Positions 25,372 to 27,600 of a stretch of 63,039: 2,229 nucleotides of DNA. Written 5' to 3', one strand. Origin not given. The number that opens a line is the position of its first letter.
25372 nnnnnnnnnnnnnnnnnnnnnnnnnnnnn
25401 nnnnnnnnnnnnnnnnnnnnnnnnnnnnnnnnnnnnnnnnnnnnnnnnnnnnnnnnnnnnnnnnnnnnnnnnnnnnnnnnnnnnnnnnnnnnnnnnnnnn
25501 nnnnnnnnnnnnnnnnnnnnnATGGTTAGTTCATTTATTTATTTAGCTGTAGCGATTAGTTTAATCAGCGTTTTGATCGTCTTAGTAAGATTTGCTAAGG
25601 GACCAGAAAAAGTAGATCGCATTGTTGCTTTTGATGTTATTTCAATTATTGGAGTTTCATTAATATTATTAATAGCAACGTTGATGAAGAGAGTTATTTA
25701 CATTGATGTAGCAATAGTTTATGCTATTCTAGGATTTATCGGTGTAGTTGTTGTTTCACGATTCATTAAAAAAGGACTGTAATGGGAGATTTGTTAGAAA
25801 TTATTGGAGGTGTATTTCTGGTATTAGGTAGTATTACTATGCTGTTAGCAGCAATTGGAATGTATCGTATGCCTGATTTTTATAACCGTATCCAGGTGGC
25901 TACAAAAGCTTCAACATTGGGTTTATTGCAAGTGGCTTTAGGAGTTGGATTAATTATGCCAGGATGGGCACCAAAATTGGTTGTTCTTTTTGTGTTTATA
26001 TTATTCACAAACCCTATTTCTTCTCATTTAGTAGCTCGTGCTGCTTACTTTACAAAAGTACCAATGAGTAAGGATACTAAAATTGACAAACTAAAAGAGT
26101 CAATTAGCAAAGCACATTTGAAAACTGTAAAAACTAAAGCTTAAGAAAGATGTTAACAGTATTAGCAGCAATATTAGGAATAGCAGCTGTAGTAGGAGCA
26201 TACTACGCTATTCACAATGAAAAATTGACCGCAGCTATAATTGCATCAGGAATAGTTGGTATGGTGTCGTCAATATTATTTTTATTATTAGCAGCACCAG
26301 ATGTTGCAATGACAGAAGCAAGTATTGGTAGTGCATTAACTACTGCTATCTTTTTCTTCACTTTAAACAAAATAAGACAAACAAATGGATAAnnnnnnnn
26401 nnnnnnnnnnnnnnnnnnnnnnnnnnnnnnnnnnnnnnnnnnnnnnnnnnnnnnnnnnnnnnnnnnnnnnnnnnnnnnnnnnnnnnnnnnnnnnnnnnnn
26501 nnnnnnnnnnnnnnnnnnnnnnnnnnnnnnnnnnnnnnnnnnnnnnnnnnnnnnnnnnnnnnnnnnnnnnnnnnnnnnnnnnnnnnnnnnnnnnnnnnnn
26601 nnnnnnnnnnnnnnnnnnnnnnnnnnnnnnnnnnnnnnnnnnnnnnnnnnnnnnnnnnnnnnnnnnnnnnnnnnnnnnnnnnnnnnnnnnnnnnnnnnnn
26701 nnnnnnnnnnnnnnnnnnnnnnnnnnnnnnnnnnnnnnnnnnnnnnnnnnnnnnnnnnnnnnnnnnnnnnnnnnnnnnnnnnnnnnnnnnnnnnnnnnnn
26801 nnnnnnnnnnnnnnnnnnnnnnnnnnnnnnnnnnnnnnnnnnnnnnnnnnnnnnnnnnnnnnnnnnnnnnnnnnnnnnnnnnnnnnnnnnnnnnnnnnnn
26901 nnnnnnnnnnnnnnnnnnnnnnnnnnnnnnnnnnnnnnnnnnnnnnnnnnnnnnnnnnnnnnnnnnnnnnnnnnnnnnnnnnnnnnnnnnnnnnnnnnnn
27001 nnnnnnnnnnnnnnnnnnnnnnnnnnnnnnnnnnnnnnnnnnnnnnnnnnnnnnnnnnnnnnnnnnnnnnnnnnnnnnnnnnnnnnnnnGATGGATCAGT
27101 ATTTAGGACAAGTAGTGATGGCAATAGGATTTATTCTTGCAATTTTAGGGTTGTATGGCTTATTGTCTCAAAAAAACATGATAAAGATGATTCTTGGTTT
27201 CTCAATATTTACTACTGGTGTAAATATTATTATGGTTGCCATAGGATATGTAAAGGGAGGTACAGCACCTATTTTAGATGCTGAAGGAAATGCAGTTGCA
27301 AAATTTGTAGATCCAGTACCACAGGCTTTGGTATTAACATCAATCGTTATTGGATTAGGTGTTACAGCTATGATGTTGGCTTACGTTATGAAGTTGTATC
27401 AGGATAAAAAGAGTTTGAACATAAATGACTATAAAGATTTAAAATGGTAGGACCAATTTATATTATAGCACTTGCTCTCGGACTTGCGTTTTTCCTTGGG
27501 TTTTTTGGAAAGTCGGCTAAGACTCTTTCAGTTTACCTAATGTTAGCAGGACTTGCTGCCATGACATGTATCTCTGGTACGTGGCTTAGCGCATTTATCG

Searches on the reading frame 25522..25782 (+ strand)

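Call 6: search_protein_families(library=ncbifam, proteins=[window:25522-25782:+], max_evalue=0.00001)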
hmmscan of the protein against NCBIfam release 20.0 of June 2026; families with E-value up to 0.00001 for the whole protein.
window:25522-25782:+ (86 aa): 13 families
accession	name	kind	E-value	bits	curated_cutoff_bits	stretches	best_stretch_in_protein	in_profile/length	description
NF009250.0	PRK12604.1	equivalog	1e-19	70.9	100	1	6-86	6-84/84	putative monovalent cation/H+ antiporter subunit F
NF009242.0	PRK12599.1-1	equivalog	9.3e-19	67.6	89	1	2-86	2-85/86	putative monovalent cation/H+ antiporter subunit F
NF009246.0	PRK12599.1-5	equivalog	3.1e-14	53.4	92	1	5-82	4-79/83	putative monovalent cation/H+ antiporter subunit F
NF004812.0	PRK06161.1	equivalog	3.7e-14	53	93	1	2-85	5-88/92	K+/H+ antiporter subunit F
NF009248.0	PRK12600.1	equivalog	7.7e-14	51.7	97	1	2-85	2-85/94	Na(+)/H(+) antiporter subunit F1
NF009243.0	PRK12599.1-2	equivalog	6.9e-13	49.1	95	1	5-84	9-86/91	putative monovalent cation/H+ antiporter subunit F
NF009300.0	PRK12657.1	equivalog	7.5e-13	48.6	103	1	3-85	7-89/100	putative monovalent cation/H+ antiporter subunit F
NF009244.0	PRK12599.1-3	equivalog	3.2e-11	43.5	90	1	4-82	7-85/92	putative monovalent cation/H+ antiporter subunit F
NF009245.0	PRK12599.1-4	equivalog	2.4e-09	37.5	114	1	2-82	7-87/121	cation:proton antiporter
NF009247.0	PRK12599.1-6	equivalog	1.1e-08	35.5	100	1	7-85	8-86/89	putative monovalent cation/H+ antiporter subunit F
NF005930.0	PRK07948.1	equivalog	1.9e-07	31.6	82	1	7-84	6-83/86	monovalent cation/H+ antiporter complex subunit F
NF009249.0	PRK12603.1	equivalog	3.8e-06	27.2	81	1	8-83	5-81/90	putative monovalent cation/H+ antiporter subunit F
NF006243.0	PRK08381.1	equivalog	6e-06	26.5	79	1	9-83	10-84/89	putative monovalent cation/H+ antiporter subunit F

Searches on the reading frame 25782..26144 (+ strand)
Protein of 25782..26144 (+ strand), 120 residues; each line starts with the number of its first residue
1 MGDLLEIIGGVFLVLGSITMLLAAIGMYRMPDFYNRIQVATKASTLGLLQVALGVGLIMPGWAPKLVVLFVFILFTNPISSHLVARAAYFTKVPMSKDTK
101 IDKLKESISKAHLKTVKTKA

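Call 6: search_protein_families(library=ncbifam, proteins=[window:25782-26144:+], max_evalue=0.00001)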
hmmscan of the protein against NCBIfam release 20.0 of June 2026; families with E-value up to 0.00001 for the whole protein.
window:25782-26144:+ (120 aa): 13 families
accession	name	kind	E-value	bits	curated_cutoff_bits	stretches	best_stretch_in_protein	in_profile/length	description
NF009314.0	PRK12674.1-2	subfamily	4e-35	120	102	1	4-111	3-112/116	Na+/H+ antiporter subunit G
TIGR01300.1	CPA3_mnhG_phaG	equivalog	8.3e-26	90.2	63.1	1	11-103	1-96/97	monovalent cation/H(+) antiporter subunit G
NF009237.0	PRK12587.1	equivalog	4e-23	81.7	158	1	9-110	10-115/118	Na+/H+ antiporter subunit G1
NF009236.0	PRK12586.1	equivalog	2.1e-21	76.2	156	1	3-111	6-118/145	Na+/H+ antiporter subunit G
NF009316.0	PRK12674.1-5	equivalog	1.7e-17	63.4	122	1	3-110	3-114/121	Na+/H+ antiporter subunit G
NF009313.0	PRK12674.1-1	equivalog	1e-16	61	151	1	3-93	3-97/140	Na+/H+ antiporter subunit G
NF009320.0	PRK12675.1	equivalog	1.9e-16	60.5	128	1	10-93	4-90/104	putative monovalent cation/H+ antiporter subunit G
NF009235.0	PRK12585.1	equivalog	2.9e-16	59.3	273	1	4-117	4-119/197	putative monovalent cation/H+ antiporter subunit G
NF009312.0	PRK12672.1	subfamily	3.4e-13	49.8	122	1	6-55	4-53/122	putative monovalent cation/H+ antiporter subunit G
NF009315.0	PRK12674.1-4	equivalog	9.2e-12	45.2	130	1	5-99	11-108/121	Na+/H+ antiporter subunit G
NF009311.0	PRK12670.1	equivalog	1.1e-11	44.5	116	1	4-98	1-97/99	putative monovalent cation/H+ antiporter subunit G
NF009317.0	PRK12674.2-1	equivalog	2.1e-08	34.4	107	1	5-96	3-96/105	Na+/H+ antiporter subunit G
NF009238.0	PRK12592.1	equivalog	4.2e-07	30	170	1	6-99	8-111/126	putative monovalent cation/H+ antiporter subunit G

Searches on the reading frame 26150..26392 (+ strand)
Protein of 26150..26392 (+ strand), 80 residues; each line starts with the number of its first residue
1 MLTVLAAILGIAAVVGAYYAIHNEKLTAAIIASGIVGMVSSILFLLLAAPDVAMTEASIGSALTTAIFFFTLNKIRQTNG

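Call 6: search_protein_families(library=ncbifam, proteins=[window:26150-26392:+], max_evalue=0.00001)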
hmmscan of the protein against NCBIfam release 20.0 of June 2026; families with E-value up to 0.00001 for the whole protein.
window:26150-26392:+ (80 aa): 10 families
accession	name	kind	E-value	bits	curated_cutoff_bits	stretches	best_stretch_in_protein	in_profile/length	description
NF006242.0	PRK08378.1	subfamily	5.3e-16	58.9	98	1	4-76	6-78/85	hypothetical protein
NF009159.0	PRK12504.1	equivalog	8.9e-13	48.5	141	1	2-77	3-78/178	DUF4040 domain-containing protein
NF004923.0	PRK06280.1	equivalog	7.3e-12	45.5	80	1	5-78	4-77/79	hypothetical protein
NF009161.0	PRK12507.1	equivalog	1.7e-10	40.6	272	1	5-72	11-78/336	putative monovalent cation/H+ antiporter subunit B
NF009287.0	PRK12647.1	equivalog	8.1e-08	31.2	937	1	6-77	601-671/773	putative monovalent cation/H+ antiporter subunit A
NF009289.0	PRK12649.1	equivalog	2.7e-07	29.3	1117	1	7-78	622-692/789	putative monovalent cation/H+ antiporter subunit A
TIGR00940.1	2a6301s01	subfamily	6.3e-07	28.1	920.45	1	4-75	625-692/793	monovalent cation:proton antiporter subunit A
NF009288.0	PRK12648.1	equivalog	7.6e-07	27.6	1104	1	3-73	609-676/954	monovalent cation/H+ antiporter subunit A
NF009285.0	PRK12645.1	equivalog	2e-06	26.3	1028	1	4-74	629-698/804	Na+/H+ antiporter subunit A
NF004172.0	PRK05640.1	equivalog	2.3e-06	27.8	156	1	5-77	2-73/152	putative monovalent cation/H+ antiporter subunit B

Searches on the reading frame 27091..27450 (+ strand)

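Call 6: search_protein_families(library=ncbifam, proteins=[window:27091-27450:+], max_evalue=0.00001)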
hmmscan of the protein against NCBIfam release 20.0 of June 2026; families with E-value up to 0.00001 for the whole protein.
window:27091-27450:+ (119 aa): 20 families
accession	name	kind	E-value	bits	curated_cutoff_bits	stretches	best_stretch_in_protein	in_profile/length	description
NF005621.0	PRK07375.1-6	equivalog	1.8e-23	82.7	126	1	9-117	10-116/120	putative monovalent cation/H+ antiporter subunit C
NF006372.0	PRK08600.1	equivalog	3.6e-22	78.6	127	1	9-115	6-107/113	Na(+)/H(+) antiporter subunit C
NF005620.0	PRK07375.1-5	equivalog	6.4e-22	77.7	91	1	14-113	9-106/113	putative monovalent cation/H+ antiporter subunit C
TIGR00941.1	2a6301s03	subfamily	2.2e-21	76.4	161.2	1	10-105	7-97/104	multicomponent Na+:H+ antiporter, MnhC subunit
NF009303.0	PRK12660.1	subfamily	3e-21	75.5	132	1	9-115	6-108/114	putative monovalent cation/H+ antiporter subunit C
NF005929.0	PRK07946.1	equivalog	7.4e-20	71.5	157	1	9-113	8-108/204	Na(+)/H(+) antiporter subunit C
NF006250.0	PRK08388.1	equivalog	9.9e-20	71.2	137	1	12-117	8-117/119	putative monovalent cation/H+ antiporter subunit C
NF006573.0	PRK09094.1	equivalog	2.9e-19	69.2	105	1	10-112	7-108/114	Na+/H+ antiporter subunit C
NF005624.0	PRK07375.2-3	equivalog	4.4e-19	68.6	95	1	11-106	9-101/105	cation:proton antiporter subunit C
NF005618.0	PRK07375.1-3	equivalog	5.9e-18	65.2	107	1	14-110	13-111/119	putative monovalent cation/H+ antiporter subunit C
NF009301.0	PRK12658.1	equivalog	3e-17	62.6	156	1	11-114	8-110/125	Na+/H+ antiporter subunit C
NF009304.0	PRK12661.1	equivalog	6.3e-17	61.9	152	2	69-117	90-138/140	putative monovalent cation/H+ antiporter subunit C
NF009302.0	PRK12659.1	equivalog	1.5e-16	60.4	154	1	11-114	8-110/117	Na+/H+ antiporter subunit C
NF005623.0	PRK07375.2-2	equivalog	2.6e-16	59.6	81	1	11-103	4-91/93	putative monovalent cation/H+ antiporter subunit C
NF005622.0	PRK07375.2-1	equivalog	1.9e-15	57.4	185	1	11-99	2-90/179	putative monovalent cation/H+ antiporter subunit C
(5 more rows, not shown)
